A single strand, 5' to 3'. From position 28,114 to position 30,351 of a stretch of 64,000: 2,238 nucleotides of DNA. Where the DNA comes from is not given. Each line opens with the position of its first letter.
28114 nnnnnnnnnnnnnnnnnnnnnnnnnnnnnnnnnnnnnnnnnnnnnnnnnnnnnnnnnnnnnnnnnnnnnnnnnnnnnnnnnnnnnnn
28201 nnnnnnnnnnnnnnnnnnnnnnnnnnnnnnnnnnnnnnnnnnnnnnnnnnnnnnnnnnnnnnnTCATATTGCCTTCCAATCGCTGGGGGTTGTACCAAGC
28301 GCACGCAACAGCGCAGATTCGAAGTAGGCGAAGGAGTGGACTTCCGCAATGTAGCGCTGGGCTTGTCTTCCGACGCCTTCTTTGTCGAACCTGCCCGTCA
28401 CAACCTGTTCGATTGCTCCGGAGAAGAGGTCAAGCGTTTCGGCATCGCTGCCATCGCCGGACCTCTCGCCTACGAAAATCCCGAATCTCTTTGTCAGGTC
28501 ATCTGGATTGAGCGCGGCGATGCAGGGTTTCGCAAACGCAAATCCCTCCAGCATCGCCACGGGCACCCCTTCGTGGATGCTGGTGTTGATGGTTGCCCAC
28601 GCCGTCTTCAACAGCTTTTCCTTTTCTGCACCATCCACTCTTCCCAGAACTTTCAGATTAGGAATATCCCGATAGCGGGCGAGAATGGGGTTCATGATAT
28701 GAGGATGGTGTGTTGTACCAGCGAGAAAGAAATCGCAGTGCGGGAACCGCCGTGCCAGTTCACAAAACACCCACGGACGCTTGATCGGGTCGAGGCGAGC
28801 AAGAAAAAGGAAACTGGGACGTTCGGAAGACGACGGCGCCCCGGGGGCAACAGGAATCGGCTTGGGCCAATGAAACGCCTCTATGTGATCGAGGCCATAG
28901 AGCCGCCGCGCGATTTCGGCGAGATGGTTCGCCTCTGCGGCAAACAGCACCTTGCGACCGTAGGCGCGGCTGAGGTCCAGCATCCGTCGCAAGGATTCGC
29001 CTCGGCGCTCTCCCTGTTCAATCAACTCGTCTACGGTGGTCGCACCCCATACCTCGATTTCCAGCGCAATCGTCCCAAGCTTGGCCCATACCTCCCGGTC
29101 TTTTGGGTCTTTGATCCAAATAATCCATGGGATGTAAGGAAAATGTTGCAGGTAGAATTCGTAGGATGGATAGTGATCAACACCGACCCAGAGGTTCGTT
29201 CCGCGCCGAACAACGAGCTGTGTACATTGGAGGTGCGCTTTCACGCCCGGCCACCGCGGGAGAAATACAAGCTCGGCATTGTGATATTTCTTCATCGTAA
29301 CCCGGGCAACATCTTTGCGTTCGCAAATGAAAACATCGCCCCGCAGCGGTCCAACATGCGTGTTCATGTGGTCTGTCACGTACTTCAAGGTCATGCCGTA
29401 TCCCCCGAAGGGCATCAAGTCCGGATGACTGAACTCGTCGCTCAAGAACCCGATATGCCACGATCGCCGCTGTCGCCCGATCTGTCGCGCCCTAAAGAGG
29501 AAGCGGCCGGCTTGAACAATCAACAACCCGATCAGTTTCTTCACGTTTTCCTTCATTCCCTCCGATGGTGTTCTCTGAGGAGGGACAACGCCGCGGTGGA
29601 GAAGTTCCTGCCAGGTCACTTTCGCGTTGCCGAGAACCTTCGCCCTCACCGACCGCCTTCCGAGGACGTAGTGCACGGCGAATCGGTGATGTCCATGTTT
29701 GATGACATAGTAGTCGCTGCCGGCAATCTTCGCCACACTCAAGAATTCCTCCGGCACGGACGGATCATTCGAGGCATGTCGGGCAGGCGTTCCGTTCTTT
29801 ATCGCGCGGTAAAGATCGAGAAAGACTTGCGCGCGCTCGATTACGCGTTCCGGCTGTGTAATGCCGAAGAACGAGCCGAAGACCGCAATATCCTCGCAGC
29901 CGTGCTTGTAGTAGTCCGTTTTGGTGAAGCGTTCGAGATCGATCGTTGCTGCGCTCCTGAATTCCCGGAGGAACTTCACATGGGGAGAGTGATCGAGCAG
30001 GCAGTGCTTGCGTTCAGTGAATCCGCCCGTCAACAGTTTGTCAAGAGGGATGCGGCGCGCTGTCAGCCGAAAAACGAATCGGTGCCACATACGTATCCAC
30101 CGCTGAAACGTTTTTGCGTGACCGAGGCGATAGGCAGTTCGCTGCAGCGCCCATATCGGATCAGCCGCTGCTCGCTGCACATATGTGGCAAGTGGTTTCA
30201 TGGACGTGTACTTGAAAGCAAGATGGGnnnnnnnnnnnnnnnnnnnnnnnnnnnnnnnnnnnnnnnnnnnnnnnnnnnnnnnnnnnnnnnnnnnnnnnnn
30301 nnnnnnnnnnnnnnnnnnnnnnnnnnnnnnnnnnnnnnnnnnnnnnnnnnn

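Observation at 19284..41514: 22-kb co-directional, translationally coupled polysaccharide locus with ABC export (Wzm/Wzt), bracketed by two GH8 hydrolases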

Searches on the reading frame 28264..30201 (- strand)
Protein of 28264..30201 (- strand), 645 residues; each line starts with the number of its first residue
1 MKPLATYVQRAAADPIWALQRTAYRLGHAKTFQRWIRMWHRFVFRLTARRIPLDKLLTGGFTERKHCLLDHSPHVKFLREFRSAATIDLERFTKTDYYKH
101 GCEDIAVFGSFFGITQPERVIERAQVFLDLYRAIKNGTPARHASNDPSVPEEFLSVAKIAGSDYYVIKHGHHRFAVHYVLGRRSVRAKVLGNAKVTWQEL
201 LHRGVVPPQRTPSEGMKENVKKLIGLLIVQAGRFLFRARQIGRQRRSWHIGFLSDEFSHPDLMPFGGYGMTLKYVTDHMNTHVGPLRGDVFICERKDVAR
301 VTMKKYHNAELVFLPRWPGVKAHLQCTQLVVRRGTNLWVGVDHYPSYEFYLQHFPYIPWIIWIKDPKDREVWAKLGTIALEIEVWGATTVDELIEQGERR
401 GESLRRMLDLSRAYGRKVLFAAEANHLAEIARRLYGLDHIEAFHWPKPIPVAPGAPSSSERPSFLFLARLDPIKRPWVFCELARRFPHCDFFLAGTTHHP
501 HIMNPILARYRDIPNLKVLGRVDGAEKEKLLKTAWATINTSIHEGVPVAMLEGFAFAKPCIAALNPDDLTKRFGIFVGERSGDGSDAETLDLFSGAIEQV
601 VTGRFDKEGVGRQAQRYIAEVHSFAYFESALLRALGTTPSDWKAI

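Call 4: search_protein_families(library=pfam, proteins=[window:28264-30201:-], max_evalue=0.01)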
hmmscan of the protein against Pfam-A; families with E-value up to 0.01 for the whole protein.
window:28264-30201:- (645 aa): 2 families
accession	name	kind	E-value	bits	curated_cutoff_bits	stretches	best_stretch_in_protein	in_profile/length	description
PF00534.26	Glycos_transf_1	-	1.9e-07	31.2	26.4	1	459-562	13-121/172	Glycosyl transferases group 1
PF13692.12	Glyco_trans_1_4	-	2.4e-07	31.5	27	1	462-563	2-106/142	Glycosyl transferases group 1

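Call 6: search_protein_families(library=ncbifam, proteins=[window:28264-30201:-], max_evalue=0.001)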
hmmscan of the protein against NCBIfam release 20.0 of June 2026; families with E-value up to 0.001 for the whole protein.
window:28264-30201:- (645 aa): 2 families
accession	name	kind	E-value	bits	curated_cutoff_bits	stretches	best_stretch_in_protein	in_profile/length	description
NF038229.1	Glyco4_Geo_Pelo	equivalog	2.2e-07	30.2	400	1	456-563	156-267/338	GPMC system family 4 glycosyltransferase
NF041010.1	glycosy_Agl16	equivalog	0.00014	20.8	575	1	463-563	181-283/352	glycosylation protein Agl16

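Call 42: find_homologous_proteins(query=window:28264-30201:-, max_evalue=0.00001)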
Query window:28264-30201:- (645 aa): 24 proteins with E <= 0.00001 among 8000 candidates.
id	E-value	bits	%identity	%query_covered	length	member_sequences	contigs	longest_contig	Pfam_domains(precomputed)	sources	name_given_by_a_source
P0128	0.0e+0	1432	100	94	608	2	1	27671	PF00534.27,PF13692.13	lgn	-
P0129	0.0e+0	1156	76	99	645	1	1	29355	PF00534.27,PF13692.13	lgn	-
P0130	2.2e-275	934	63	99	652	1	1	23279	PF00534.27,PF13692.13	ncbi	-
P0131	2.6e-266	904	60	98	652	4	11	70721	PF00534.27,PF13692.13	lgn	-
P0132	1.2e-262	891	62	92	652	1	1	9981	PF00534.27,PF13692.13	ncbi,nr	ncbi:MAG TPA: glycosyltransferase [Bacteroidota bacterium]|nr:glycosyltransferase [Bacteroidota bact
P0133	1.5e-174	600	58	65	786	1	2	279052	PF00534.27,PF13524.13,PF13692.13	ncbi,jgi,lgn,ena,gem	-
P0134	1.6e-169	584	56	65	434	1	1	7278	PF00534.27,PF13692.13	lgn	-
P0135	4.5e-163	562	57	63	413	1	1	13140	PF00534.27,PF13692.13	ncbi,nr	ncbi:glycosyltransferase family 1 protein [bacterium]|nr:MAG: glycosyltransferase family 1 protein [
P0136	2.9e-159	550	58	61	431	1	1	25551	PF00534.27,PF13692.13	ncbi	ncbi:glycosyltransferase [Candidatus Omnitrophota bacterium]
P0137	3.9e-111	391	43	63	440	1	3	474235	PF00534.27,PF13692.13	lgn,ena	-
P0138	1.5e-110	389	42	62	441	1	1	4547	PF00534.27,PF13692.13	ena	-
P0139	1.5e-109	386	43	63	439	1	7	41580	PF00534.27,PF13692.13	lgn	-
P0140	2.6e-107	378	42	62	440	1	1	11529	PF00534.27,PF13692.13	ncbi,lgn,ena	-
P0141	1.4e-104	369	40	62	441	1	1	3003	PF00534.27,PF13692.13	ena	-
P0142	1.6e-104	369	41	63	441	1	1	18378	PF00534.27,PF13692.13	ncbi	-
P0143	9.5e-103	363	40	63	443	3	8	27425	PF00534.27,PF13692.13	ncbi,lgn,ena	-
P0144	6.7e-101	357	39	63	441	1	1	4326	PF00534.27,PF13692.13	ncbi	-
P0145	1.9e-86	309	39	60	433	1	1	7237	PF00534.27,PF13692.13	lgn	-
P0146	2.3e-86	309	40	60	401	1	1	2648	PF00534.27,PF13524.13,PF13692.13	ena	-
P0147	5.7e-81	291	37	66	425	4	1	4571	PF00534.27,PF13524.13,PF13692.13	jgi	jgi:glycosyltransferase involved in cell wall biosynthesis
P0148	3.4e-80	289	39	63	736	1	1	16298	PF10111.15,PF13641.13,PF00534.27,PF00535.33,PF13692.13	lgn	-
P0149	4.9e-45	172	31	64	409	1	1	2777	PF00534.27,PF13524.13,PF13692.13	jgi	jgi:glycosyltransferase involved in cell wall biosynthesis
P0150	1.3e-40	158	36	44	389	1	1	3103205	PF00534.27,PF13692.13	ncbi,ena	-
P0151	1.2e-38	151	31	60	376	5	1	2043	PF00534.27,PF13524.13,PF13692.13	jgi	jgi:glycosyltransferase involved in cell wall biosynthesis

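Call 53: predict_structure(alignment_id=A2)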
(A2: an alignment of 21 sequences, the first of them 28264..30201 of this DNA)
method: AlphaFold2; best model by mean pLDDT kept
length: 645 residues; sequences in the alignment: 21
mean_pLDDT: 80.8   pTM: 0.69
mean pLDDT of the five models: 80.8, 76.6, 74.2, 74.1, 73.5
residues with pLDDT >= 90: 267; 70-90: 221; 50-70: 116; < 50: 41
segments of 3 or more residues with pLDDT < 50: 1-5, 60-65, 102-115, 146-151, 212-214, 640-645
pLDDT, mean of each block of 10 residues (from residue 1): 50 61 54 66 72 70 51 69 64 67 41 50 73 70 51 75 77 73 76 79 63 57 85 85 75 91 73 93 91 86 94 85 91 94 91 93 91 92 86 79 85 88 92 81 93 88 95 95 98 93 95 96 91 96 89 96 94 95 93 98 96 96 94 76 34
secondary structure, 60 per line:
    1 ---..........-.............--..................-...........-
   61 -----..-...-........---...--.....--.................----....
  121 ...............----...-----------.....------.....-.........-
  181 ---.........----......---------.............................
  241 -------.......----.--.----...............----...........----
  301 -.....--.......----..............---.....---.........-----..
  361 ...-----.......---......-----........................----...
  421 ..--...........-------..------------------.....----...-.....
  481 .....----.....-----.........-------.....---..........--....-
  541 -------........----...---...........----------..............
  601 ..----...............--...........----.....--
elements in order: H4-13 H15-27 H30-47 E49-52 E56-59 H73-80 H89-93 H96-112 H117-135 E154-158 E165-169 H171-179 E184-192 H197-202 H212-240 E248-254 H267-281 E286-296 E302-306 E309-315 H320-333 E337-341 H345-353 E359-363 H369-375 H379-384 H390-413 E418-422 H425-435 E463-467 H476-485 E490-494 H500-508 E516-520 H524-533 E536-539 H548-555 E560-562 H566-573 E574-576 H587-602 H607-621 H624-634 H639-643

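Call 55: fold_search(model_id=the predicted structure, library=pdb)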
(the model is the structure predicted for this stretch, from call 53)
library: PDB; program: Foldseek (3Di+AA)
matches with E <= 10: 1376; with E <= 0.001: 343
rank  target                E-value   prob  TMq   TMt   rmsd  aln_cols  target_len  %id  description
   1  3c48_A                4.1e-11  1.00  0.25  0.38  13.0       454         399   13  Structure of the retaining glycosyltransferase MshA: The first step in mycothiol biosynthesis. Organism: Corynebacteri (released 2008-03-25)
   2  8uag                  5.6e-11  1.00  0.45  0.60   6.6       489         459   13  Sucrose-phosphate synthase-like protein from Leishmania major (released 2024-12-18)
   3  8jjn_B                8.1e-11  1.00  0.37  0.70   5.8       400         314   12  Structure of SenB in complex with UDP-Glc and PO4- at 1.98 Angstroms resolution (released 2024-02-07)
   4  3oka_A                8.1e-11  1.00  0.41  0.66   5.4       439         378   12  Crystal structure of Corynebacterium glutamicum PimB' in complex with GDP-Man (triclinic crystal form) (released 2010-09-15)
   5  8vrf_B                9.0e-11  1.00  0.43  0.59   9.3       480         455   13  Sucrose-phosphate synthase-like protein from Leishmania major (released 2025-08-13)
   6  3c4q_B                1.2e-10  1.00  0.41  0.65   6.3       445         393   14  Structure of the retaining glycosyltransferase MshA : The first step in mycothiol biosynthesis. Organism : Corynebacte (released 2008-04-01)
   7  3c48_B                1.2e-10  1.00  0.25  0.38  12.4       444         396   15  Structure of the retaining glycosyltransferase MshA: The first step in mycothiol biosynthesis. Organism: Corynebacteri (released 2008-03-25)
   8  8vrf_A                1.4e-10  1.00  0.43  0.59   6.7       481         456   13  Sucrose-phosphate synthase-like protein from Leishmania major (released 2025-08-13)
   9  6kih_B                1.4e-10  1.00  0.45  0.70   4.6       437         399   12  Sucrose-phosphate synthase (tll1590) from Thermosynechococcus elongatus (released 2020-05-27)
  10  8jjn_A                1.4e-10  1.00  0.38  0.70   5.7       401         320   12  Structure of SenB in complex with UDP-Glc and PO4- at 1.98 Angstroms resolution (released 2024-02-07)
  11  6kih_A                1.9e-10  1.00  0.45  0.69   5.0       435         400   13  Sucrose-phosphate synthase (tll1590) from Thermosynechococcus elongatus (released 2020-05-27)
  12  6tvp_B                1.9e-10  1.00  0.39  0.59   6.9       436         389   14  Structure of Mycobacterium smegmatis alpha-maltose-1-phosphate synthase GlgM (released 2020-04-22)
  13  8x3q_A                2.7e-10  1.00  0.41  0.73   5.3       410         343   14  tll1591 with alpha-glucan 4sugar (released 2024-10-16)
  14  3c4q_A                3.9e-10  1.00  0.34  0.54   9.3       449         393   13  Structure of the retaining glycosyltransferase MshA : The first step in mycothiol biosynthesis. Organism : Corynebacte (released 2008-04-01)
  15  7vfk_B                4.1e-10  1.00  0.37  0.48   6.6       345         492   14  Crystal structure of SdgB (ligand-free form) (released 2021-11-24)
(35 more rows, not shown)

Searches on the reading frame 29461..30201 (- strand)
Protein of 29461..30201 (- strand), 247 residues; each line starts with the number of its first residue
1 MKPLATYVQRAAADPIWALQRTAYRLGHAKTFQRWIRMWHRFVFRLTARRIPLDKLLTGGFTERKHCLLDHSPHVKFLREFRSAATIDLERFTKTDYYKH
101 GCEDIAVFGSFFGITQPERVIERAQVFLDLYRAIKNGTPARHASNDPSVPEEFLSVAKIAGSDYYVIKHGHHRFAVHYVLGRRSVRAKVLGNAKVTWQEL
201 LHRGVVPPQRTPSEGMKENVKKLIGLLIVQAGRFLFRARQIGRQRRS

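Call 43: search_protein_families(library=pfam, proteins=[window:29461-30201:-], max_evalue=10)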
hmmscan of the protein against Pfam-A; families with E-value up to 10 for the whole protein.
seq(247 aa): 0 families

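Call 74: predict_structure(alignment_id=A3)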
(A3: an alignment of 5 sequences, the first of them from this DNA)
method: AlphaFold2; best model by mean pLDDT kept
length: 245 residues; sequences in the alignment: 5
mean_pLDDT: 50.9   pTM: 0.35
mean pLDDT of the five models: 50.9, 49.8, 49.7, 47.7, 44.8
residues with pLDDT >= 90: 0; 70-90: 17; 50-70: 110; < 50: 118
segments of 3 or more residues with pLDDT < 50: 1-15, 17-19, 24-27, 46-67, 102-114, 138-164, 185-196, 203-207, 209-218
pLDDT, mean of each block of 10 residues (from residue 1): 32 45 49 55 47 33 45 64 65 63 44 53 62 54 34 44 49 56 42 43 46 44 74 75 51
secondary structure, 60 per line:
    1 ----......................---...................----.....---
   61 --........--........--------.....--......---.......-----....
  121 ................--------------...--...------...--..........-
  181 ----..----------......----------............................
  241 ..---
elements in order: H5-26 H30-48 H53-57 H63-70 H73-80 H89-93 H96-101 H105-111 H117-136 E156-158 E165-167 H170-179 H197-202 H213-242

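Call 75: search_solved_structures(query=A3, max_evalue=10, show_alignments=2)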
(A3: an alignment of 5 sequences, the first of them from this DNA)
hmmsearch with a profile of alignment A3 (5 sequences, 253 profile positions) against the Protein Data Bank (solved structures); distinct sequences matched with E-value up to 10: 11.
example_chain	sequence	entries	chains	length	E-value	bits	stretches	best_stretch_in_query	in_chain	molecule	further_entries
1vk1_A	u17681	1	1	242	0.054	16.4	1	163-192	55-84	Conserved hypothetical protein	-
5x0j_A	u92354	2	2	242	0.22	14.4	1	164-192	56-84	Free serine kinase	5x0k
5x0b_A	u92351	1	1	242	0.22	14.4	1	164-192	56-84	Free serine kinase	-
5x0e_A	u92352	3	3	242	0.22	14.3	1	164-192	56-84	Free serine kinase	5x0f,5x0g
3cyi_A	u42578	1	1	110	0.64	12.9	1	167-199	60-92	Sulfiredoxin-1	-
3hy2_X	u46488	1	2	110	0.69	12.7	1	167-199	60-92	Sulfiredoxin-1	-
7lj1_a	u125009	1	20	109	0.8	12.5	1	167-199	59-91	Sulfiredoxin-1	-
1xw3_A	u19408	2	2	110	0.81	12.5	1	167-199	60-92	SULFIREDOXIN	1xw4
2rii_X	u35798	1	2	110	0.81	12.5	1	167-199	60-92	Sulfiredoxin-1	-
9fp8_A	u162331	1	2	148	0.98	12.3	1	163-206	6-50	AGAP012056-PA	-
1yzs_A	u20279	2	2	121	0.98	12.2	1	167-199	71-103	sulfiredoxin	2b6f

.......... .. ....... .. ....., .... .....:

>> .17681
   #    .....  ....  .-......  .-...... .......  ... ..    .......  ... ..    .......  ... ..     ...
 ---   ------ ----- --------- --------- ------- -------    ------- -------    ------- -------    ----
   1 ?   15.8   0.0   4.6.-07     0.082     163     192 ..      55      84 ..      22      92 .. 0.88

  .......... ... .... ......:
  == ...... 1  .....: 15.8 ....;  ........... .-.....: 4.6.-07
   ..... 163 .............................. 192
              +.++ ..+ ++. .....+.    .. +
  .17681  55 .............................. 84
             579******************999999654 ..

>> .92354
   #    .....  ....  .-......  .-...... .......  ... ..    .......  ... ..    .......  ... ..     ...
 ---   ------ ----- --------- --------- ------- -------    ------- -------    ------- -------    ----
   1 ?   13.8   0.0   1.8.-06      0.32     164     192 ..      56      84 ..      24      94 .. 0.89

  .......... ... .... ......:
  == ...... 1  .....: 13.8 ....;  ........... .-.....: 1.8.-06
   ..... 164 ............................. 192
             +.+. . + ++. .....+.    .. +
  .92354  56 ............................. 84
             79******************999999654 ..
